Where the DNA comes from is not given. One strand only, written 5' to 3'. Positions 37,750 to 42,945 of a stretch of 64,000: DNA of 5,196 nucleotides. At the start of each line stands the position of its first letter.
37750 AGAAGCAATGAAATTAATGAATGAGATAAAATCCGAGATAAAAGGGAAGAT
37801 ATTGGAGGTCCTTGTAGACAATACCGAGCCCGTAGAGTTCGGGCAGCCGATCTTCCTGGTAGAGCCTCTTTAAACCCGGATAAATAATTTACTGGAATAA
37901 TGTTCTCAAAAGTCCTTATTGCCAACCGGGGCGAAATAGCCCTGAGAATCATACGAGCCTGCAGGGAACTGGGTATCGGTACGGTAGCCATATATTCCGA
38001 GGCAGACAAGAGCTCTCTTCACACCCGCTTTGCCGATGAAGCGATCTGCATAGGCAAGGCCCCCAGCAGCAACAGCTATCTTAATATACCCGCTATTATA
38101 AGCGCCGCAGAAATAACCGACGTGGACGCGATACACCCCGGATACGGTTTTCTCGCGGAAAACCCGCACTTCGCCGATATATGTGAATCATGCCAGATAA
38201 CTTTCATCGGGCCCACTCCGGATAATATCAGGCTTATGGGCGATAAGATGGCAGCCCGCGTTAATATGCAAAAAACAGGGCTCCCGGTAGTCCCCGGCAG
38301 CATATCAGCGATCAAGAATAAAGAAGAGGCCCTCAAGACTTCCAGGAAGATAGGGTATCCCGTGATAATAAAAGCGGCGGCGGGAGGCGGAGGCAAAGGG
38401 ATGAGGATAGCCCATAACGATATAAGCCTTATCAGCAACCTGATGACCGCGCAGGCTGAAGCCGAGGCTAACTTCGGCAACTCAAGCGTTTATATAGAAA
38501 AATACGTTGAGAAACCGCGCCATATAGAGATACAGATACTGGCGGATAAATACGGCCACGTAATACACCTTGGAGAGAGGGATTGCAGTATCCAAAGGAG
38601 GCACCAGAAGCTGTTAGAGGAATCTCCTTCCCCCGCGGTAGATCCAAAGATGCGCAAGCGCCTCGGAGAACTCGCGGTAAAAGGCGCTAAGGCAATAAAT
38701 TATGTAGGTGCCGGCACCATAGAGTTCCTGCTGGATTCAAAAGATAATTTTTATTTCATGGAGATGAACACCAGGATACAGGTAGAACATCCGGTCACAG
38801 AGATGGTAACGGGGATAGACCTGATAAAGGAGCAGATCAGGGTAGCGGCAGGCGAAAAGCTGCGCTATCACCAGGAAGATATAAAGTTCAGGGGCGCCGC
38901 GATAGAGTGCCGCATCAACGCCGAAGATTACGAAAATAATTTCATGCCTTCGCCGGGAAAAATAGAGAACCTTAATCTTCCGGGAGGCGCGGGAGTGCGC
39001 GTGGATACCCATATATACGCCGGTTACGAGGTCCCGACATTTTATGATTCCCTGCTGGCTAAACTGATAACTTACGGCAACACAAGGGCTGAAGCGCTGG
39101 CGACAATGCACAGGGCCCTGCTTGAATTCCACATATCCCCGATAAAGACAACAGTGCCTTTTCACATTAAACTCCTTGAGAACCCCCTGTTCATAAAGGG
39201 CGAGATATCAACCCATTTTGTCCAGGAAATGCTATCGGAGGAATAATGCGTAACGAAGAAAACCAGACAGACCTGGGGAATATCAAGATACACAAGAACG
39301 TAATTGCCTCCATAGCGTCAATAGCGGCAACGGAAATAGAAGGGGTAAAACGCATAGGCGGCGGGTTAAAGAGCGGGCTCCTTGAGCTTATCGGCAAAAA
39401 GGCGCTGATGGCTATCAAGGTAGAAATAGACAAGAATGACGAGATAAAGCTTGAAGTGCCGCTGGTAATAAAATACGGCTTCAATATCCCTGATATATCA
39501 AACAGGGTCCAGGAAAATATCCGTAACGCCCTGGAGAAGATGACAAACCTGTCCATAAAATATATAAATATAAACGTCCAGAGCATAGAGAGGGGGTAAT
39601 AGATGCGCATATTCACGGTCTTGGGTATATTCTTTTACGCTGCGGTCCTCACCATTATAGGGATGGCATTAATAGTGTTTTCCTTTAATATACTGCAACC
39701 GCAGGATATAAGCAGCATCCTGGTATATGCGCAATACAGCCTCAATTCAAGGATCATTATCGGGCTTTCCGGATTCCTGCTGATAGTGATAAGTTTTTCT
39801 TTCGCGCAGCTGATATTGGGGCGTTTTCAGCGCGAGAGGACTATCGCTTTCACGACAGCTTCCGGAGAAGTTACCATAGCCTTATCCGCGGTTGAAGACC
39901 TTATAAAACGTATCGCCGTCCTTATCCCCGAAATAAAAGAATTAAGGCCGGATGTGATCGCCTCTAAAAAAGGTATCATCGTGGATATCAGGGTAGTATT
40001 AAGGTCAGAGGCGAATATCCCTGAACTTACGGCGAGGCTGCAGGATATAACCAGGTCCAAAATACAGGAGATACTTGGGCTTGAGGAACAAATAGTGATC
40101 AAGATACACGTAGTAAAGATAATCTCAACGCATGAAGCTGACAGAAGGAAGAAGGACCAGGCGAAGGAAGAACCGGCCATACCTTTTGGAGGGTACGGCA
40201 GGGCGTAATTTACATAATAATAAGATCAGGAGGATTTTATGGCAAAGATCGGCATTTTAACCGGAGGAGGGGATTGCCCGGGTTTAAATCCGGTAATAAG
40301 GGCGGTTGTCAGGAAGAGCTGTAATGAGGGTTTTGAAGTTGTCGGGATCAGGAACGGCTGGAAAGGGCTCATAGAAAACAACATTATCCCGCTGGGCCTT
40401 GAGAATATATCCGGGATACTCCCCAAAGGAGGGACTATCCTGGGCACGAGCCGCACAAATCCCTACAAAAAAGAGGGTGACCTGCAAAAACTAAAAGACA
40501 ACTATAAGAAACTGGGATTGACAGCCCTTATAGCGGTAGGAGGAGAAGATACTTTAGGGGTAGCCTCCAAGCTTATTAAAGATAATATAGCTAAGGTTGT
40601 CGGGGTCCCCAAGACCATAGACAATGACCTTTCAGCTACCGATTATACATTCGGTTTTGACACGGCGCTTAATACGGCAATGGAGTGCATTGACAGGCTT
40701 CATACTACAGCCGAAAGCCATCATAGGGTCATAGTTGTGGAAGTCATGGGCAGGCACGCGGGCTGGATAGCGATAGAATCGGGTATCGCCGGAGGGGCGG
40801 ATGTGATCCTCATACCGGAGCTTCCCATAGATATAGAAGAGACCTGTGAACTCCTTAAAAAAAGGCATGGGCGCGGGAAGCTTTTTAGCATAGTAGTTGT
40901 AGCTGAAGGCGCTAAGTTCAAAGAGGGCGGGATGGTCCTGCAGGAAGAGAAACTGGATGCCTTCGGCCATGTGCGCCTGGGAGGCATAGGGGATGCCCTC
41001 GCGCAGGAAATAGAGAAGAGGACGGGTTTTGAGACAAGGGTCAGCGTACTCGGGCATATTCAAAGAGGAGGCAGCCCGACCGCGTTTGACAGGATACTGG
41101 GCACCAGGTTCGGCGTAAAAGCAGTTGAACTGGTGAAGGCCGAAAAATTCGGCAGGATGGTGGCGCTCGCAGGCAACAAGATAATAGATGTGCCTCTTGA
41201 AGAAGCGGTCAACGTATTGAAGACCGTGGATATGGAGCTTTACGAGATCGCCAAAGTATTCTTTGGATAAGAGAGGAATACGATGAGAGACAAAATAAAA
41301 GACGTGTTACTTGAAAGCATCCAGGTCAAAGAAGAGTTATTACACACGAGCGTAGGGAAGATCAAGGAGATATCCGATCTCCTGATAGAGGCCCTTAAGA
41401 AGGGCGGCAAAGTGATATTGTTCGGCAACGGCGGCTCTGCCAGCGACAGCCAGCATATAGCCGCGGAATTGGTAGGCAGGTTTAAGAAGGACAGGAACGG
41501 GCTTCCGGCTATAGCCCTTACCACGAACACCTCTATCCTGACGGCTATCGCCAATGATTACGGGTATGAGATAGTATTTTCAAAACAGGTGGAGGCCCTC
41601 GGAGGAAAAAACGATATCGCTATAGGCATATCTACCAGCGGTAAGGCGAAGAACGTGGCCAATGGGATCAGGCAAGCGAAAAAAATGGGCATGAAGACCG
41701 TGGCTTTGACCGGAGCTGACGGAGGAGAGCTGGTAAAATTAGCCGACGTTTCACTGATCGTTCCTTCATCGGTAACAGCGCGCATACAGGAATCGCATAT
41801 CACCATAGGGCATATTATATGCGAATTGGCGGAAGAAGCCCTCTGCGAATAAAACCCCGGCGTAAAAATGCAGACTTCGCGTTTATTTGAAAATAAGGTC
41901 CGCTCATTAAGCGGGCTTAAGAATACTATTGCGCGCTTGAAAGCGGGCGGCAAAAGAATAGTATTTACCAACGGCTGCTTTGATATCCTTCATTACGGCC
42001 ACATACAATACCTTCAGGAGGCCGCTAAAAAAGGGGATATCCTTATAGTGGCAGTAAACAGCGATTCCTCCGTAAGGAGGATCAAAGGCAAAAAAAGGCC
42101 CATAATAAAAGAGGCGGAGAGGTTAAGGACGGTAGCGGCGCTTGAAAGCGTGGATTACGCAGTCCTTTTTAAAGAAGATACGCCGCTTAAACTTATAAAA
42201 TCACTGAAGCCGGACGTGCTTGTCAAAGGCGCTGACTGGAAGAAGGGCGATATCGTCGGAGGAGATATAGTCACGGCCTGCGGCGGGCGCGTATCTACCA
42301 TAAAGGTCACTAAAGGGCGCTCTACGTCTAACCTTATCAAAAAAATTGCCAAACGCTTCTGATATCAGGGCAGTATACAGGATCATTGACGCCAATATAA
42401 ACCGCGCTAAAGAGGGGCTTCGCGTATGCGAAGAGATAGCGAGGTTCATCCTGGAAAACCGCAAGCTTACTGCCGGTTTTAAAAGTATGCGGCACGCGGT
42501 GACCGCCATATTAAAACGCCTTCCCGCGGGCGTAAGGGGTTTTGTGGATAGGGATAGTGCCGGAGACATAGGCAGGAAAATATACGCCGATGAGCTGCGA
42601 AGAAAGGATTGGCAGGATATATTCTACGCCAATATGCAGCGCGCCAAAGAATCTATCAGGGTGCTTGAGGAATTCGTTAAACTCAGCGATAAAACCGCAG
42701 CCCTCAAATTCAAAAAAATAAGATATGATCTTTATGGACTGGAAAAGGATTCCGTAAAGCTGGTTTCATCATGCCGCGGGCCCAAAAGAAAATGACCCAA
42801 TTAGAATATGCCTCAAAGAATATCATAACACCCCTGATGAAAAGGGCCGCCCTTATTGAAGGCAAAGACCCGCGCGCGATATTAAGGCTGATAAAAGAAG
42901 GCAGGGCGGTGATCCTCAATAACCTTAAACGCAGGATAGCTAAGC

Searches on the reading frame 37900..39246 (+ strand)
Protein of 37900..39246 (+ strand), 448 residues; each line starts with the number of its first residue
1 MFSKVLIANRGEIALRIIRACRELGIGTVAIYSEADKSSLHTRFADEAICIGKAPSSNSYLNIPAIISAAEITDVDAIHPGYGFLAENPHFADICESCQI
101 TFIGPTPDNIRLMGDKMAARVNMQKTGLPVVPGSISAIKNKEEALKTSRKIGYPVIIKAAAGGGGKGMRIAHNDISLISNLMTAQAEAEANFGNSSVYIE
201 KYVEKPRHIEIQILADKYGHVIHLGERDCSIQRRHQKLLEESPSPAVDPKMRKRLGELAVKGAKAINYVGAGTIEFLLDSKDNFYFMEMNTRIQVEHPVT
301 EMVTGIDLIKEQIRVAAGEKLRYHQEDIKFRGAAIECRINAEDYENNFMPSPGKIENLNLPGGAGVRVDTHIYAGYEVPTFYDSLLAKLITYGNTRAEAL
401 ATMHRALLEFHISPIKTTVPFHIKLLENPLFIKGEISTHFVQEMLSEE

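Call 67: search_protein_families(library=pfam, proteins=[window:37900-39246:+], max_evalue=0.001)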
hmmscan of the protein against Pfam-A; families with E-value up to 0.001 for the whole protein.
window:37900-39246:+ (448 aa): 6 families
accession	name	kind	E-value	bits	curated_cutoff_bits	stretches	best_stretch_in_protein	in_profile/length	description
PF02786.22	CPSase_L_D2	-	9.2e-81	270.8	19.8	1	115-322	1-209/211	Carbamoyl-phosphate synthase L chain, ATP binding domain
PF00289.28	Biotin_carb_N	-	3.9e-46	156.5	25.5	1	1-110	1-110/110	Biotin carboxylase, N-terminal domain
PF02785.25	Biotin_carb_C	-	9.9e-40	135.4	32.4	1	336-442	1-107/108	Biotin carboxylase C-terminal domain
PF07478.18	Dala_Dala_lig_C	-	5.8e-12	46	24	1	124-291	3-174/204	D-ala D-ala ligase C-terminus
PF02222.28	ATP-grasp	-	1.1e-09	38.7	27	1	124-292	4-162/179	ATP-grasp domain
PF08443.16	RimK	-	1.5e-07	31.6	21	1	133-313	21-185/188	RimK-like ATP-grasp domain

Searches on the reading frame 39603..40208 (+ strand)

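Call 67: search_protein_families(library=pfam, proteins=[window:39603-40208:+], max_evalue=0.001)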
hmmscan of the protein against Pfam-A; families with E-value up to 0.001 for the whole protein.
window:39603-40208:+ (201 aa): 1 family
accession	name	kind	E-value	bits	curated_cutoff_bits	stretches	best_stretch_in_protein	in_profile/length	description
PF03780.18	Asp23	-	0.00077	20.3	28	0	100-173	33-107/108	Asp23 family, cell envelope-related function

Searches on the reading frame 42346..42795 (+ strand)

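Call 3: search_protein_families(library=pfam, proteins=[window:42346-42795:+], max_evalue=0.01)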
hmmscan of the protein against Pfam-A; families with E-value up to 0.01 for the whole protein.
window:42346-42795:+ (149 aa): 1 family
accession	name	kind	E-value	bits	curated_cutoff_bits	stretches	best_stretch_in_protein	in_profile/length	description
PF17792.6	ThiD2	-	1.2e-37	129.5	23.5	1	12-134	1-123/124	ThiD2 family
